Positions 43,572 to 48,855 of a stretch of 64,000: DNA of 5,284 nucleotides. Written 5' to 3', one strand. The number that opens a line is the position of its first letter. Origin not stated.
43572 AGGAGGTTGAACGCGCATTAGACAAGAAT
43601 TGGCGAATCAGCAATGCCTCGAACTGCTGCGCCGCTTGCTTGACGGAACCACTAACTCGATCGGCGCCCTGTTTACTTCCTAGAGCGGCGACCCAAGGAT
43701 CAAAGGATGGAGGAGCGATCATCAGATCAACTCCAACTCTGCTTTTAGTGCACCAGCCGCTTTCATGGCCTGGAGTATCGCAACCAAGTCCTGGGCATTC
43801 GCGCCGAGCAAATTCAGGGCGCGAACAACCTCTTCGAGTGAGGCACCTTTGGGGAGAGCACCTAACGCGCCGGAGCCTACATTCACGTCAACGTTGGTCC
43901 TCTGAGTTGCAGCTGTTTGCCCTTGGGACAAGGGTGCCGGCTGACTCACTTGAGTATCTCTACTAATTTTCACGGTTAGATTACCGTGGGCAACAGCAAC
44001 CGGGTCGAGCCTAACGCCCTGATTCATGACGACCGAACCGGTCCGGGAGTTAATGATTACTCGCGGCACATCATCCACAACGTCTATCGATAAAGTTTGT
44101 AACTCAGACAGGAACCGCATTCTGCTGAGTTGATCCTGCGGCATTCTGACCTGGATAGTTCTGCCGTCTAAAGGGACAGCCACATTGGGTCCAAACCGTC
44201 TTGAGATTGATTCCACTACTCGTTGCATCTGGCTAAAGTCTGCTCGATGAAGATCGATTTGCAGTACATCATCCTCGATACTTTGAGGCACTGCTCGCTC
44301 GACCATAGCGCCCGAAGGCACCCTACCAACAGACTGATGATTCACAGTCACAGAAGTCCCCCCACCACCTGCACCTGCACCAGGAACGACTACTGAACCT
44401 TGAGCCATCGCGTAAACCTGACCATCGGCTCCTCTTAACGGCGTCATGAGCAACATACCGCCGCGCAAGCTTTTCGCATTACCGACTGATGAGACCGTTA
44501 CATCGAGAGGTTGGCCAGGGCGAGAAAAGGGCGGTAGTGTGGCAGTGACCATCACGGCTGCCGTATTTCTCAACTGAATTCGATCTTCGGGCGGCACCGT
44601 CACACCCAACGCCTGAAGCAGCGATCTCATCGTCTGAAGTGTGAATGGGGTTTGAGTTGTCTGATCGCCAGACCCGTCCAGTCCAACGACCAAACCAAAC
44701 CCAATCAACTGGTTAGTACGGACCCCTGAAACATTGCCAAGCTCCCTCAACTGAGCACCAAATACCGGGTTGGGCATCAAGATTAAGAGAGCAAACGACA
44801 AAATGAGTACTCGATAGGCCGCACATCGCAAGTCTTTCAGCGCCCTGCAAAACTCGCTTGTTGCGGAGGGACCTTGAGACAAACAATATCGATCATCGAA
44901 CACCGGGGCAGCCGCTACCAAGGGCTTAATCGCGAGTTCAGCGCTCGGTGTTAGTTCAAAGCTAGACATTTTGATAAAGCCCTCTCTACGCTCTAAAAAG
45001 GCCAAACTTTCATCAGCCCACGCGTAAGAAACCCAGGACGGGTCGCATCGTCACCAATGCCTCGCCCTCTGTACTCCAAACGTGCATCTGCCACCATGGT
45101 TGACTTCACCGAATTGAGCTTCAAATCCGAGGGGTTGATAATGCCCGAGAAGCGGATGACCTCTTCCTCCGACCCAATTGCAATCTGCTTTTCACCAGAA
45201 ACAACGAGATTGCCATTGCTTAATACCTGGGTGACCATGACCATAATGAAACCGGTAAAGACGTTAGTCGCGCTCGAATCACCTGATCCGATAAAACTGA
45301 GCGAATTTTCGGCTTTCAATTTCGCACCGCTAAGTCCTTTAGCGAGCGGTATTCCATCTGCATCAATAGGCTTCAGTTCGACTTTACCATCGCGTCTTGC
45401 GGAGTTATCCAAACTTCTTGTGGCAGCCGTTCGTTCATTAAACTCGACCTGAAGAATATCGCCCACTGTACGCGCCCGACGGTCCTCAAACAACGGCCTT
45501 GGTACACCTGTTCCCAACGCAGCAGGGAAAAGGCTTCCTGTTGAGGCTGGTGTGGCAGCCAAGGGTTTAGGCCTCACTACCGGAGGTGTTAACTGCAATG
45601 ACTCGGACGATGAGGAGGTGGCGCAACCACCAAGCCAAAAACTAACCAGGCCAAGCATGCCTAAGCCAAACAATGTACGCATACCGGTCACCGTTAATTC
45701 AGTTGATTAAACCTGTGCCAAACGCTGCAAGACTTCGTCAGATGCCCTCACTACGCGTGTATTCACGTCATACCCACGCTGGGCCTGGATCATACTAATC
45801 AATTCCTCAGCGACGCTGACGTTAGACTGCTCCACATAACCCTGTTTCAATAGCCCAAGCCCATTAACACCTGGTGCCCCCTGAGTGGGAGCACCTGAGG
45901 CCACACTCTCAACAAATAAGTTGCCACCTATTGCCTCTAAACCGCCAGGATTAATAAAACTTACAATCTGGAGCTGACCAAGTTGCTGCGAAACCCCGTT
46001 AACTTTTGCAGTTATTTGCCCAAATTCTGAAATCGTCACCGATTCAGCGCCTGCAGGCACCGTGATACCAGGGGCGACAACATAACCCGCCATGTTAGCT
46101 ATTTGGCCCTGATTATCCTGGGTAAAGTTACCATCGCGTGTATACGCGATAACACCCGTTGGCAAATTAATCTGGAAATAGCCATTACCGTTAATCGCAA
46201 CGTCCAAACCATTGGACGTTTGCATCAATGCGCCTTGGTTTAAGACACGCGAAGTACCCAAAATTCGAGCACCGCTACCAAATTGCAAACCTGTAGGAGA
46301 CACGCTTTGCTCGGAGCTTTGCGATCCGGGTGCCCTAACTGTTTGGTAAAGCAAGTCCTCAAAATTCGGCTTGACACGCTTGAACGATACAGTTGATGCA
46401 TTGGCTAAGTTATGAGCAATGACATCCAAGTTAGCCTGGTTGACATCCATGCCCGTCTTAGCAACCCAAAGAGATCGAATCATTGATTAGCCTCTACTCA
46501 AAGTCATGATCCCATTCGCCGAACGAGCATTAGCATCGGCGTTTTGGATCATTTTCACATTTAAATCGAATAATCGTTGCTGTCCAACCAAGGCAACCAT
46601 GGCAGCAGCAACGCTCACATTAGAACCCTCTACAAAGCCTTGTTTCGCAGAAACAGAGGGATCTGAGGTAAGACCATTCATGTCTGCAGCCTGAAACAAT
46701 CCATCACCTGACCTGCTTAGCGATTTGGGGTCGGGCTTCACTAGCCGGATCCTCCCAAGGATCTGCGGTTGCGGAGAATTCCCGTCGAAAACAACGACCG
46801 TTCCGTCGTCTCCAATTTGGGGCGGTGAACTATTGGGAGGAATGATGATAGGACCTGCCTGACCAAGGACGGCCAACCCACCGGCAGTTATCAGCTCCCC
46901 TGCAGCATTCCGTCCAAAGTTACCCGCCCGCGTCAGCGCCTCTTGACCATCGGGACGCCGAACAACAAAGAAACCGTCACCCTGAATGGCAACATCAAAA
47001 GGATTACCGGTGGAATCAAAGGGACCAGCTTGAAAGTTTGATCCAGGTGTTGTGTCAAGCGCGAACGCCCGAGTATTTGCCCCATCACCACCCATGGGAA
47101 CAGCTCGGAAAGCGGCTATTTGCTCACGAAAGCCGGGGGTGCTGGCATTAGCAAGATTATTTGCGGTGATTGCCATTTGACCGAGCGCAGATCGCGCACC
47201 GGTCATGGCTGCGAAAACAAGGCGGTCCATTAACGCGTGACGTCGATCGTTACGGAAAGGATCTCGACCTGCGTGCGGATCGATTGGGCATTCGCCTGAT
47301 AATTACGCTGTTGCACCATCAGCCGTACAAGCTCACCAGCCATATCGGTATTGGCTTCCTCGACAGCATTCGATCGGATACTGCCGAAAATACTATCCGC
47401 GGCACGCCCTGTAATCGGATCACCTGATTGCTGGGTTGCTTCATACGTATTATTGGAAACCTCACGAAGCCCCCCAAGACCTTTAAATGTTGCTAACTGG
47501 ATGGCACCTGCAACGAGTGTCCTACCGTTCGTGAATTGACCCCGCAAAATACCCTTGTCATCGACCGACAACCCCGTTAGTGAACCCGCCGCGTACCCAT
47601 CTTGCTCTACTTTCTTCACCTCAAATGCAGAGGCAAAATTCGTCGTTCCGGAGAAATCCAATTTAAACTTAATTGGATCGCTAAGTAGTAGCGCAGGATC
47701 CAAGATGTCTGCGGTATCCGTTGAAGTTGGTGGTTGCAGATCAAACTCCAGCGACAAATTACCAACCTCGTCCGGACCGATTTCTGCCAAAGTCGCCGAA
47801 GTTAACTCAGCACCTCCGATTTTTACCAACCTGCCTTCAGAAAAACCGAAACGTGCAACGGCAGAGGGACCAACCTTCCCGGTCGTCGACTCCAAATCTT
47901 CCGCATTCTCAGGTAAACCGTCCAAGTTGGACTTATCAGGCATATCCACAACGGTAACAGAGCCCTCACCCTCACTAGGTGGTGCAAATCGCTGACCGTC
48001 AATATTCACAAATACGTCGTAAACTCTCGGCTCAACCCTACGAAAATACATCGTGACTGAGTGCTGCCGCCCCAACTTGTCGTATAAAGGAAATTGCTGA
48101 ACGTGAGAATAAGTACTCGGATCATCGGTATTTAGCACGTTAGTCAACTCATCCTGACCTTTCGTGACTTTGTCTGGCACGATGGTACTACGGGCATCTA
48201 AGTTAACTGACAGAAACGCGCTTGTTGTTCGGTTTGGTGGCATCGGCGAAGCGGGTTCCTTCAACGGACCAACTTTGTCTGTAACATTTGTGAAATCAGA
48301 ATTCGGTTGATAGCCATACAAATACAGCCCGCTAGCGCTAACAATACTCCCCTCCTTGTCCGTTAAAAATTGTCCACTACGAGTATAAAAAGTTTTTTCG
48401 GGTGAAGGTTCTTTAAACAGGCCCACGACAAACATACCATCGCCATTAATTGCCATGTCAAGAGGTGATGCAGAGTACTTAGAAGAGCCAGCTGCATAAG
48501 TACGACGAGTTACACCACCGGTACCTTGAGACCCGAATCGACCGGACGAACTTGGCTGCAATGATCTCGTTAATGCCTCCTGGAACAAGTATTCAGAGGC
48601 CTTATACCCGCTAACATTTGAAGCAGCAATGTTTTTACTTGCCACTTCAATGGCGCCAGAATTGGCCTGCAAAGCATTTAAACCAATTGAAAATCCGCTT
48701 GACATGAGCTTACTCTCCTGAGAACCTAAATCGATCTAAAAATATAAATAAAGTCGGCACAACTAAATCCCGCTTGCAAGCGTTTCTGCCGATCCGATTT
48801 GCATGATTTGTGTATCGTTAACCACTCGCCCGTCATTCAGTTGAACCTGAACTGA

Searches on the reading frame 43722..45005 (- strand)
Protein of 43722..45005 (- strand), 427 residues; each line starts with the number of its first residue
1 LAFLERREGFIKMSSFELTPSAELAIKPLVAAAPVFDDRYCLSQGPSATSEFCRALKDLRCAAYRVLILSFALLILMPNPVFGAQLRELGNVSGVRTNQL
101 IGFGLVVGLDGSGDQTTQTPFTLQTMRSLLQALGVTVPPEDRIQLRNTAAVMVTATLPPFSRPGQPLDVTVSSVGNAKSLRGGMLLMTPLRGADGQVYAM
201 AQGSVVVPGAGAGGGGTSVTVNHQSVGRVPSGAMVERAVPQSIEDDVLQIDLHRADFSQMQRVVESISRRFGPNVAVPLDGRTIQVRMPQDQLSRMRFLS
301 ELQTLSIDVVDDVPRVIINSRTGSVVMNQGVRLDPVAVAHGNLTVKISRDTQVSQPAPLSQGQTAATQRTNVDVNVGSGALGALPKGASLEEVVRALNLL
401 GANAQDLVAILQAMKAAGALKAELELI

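Call 66: search_protein_families(library=pfam, proteins=[window:43722-45005:-], max_evalue=0.00001)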
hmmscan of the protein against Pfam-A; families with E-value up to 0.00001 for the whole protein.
window:43722-45005:- (427 aa): 1 family
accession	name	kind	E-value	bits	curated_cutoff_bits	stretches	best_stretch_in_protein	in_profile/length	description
PF02119.21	FlgI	-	3.2e-132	441.1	25.3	1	86-425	2-342/343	Flagellar P-ring protein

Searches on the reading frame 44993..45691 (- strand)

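Call 66: search_protein_families(library=pfam, proteins=[window:44993-45691:-], max_evalue=0.00001)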
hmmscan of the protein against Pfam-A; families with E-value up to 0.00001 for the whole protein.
window:44993-45691:- (232 aa): 1 family
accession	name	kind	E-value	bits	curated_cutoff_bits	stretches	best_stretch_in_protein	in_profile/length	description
PF02107.21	FlgH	-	2.4e-46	157.9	27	1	50-231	3-172/172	Flagellar L-ring protein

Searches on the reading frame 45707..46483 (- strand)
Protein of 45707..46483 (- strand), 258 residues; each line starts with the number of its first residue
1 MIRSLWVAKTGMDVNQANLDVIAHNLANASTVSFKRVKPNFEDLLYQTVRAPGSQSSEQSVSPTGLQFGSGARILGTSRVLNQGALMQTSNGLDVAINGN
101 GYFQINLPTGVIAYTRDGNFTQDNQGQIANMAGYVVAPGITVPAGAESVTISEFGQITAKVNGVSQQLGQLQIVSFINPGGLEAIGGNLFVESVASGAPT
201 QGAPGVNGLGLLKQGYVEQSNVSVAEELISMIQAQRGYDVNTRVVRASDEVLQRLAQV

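Call 66: search_protein_families(library=pfam, proteins=[window:45707-46483:-], max_evalue=0.00001)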
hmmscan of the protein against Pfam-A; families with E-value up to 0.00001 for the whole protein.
window:45707-46483:- (258 aa): 2 families
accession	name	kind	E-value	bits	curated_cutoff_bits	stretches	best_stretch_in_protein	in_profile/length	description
PF22692.1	LlgE_F_G_D1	-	4.6e-23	81.6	27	1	96-159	1-64/64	Flagellar hook protein FlgE/F/G D1 domain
PF06429.18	Flg_bbr_C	-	2.6e-17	62.5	23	1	213-257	1-45/46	Flagellar basal body rod FlgEFG protein C-terminal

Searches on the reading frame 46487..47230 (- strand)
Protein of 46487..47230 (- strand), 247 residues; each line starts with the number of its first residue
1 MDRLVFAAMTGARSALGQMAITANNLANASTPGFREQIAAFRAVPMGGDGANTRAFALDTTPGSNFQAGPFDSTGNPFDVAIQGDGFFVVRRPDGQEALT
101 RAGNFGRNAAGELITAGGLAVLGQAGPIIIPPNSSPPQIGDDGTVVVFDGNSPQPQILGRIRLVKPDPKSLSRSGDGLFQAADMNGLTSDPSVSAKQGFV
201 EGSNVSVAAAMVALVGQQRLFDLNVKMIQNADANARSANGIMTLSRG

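Call 66: search_protein_families(library=pfam, proteins=[window:46487-47230:-], max_evalue=0.00001)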
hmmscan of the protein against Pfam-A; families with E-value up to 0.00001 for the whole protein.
window:46487-47230:- (247 aa): 3 families
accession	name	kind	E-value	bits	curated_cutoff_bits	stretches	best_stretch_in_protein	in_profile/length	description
PF22692.1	LlgE_F_G_D1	-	1.6e-18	67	27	1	81-147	1-64/64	Flagellar hook protein FlgE/F/G D1 domain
PF06429.18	Flg_bbr_C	-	2.6e-13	49.7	23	1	196-240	1-45/46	Flagellar basal body rod FlgEFG protein C-terminal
PF00460.25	Flg_bb_rod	-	2.1e-06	28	20.7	1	8-35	4-31/31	Flagella basal body rod protein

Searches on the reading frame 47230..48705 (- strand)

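Call 66: search_protein_families(library=pfam, proteins=[window:47230-48705:-], max_evalue=0.00001)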
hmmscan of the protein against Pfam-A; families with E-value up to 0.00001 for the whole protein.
window:47230-48705:- (491 aa): 3 families
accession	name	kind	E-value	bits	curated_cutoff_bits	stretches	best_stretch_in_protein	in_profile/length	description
PF07559.19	FlgE_D2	-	9.6e-21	75.2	22.7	1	190-371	11-142/142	Flagellar basal body protein FlaE D2 domain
PF22692.1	LlgE_F_G_D1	-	4.7e-09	36.7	27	1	85-131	1-43/64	Flagellar hook protein FlgE/F/G D1 domain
PF06429.18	Flg_bbr_C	-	2.6e-08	33.7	23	1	445-487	2-44/46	Flagellar basal body rod FlgEFG protein C-terminal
